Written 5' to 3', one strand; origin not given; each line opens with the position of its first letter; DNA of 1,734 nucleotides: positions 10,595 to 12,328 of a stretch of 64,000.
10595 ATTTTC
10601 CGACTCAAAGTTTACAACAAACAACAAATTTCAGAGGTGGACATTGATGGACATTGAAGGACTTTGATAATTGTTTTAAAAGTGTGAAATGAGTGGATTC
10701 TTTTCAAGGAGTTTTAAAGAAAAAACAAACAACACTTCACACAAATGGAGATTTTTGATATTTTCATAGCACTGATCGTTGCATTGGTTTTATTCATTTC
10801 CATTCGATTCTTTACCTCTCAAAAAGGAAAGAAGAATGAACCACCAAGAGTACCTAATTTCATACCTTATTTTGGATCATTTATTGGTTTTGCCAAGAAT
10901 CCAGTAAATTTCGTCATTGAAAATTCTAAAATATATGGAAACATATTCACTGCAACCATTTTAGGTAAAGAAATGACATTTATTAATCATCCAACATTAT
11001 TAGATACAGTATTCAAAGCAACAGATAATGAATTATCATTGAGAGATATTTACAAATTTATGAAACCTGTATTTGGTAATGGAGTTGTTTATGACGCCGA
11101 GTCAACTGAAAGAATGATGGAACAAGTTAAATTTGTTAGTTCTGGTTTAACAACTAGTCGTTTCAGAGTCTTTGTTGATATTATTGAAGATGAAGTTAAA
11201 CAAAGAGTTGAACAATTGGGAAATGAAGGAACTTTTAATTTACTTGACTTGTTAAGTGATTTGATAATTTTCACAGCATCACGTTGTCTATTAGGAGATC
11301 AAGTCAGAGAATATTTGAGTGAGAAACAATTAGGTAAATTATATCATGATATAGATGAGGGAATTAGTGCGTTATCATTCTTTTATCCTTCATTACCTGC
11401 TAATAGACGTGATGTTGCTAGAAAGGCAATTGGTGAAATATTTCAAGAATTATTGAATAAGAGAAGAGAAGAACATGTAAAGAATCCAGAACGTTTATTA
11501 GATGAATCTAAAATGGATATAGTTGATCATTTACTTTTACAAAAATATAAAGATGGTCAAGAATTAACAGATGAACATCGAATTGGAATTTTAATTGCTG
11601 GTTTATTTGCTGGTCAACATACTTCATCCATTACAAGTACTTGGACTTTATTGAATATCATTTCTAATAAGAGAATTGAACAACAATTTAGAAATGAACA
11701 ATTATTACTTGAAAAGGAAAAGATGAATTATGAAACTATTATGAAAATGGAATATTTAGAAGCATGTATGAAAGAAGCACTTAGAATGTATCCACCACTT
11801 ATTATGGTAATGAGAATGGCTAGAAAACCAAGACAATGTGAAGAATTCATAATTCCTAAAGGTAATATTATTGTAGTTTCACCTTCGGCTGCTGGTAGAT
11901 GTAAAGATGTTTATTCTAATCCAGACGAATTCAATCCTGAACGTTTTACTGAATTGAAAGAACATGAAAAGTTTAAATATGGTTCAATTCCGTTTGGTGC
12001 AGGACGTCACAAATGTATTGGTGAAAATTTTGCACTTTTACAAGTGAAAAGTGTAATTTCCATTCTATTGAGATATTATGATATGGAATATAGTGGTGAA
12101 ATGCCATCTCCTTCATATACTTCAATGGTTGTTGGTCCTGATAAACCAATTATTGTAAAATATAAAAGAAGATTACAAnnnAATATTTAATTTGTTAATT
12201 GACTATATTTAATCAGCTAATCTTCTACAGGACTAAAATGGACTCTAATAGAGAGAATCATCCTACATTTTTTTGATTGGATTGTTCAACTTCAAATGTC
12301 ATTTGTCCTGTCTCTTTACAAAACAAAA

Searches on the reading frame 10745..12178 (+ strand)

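Call 52: search_protein_families(library=pfam, proteins=[window:10745-12178:+], max_evalue=0.00001)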
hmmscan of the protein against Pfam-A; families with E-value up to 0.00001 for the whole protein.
window:10745-12178:+ (478 aa): 1 family
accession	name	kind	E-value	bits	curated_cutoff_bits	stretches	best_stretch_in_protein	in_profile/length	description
PF00067.27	p450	-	1.4e-73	248.7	22.8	1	34-472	1-461/462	Cytochrome P450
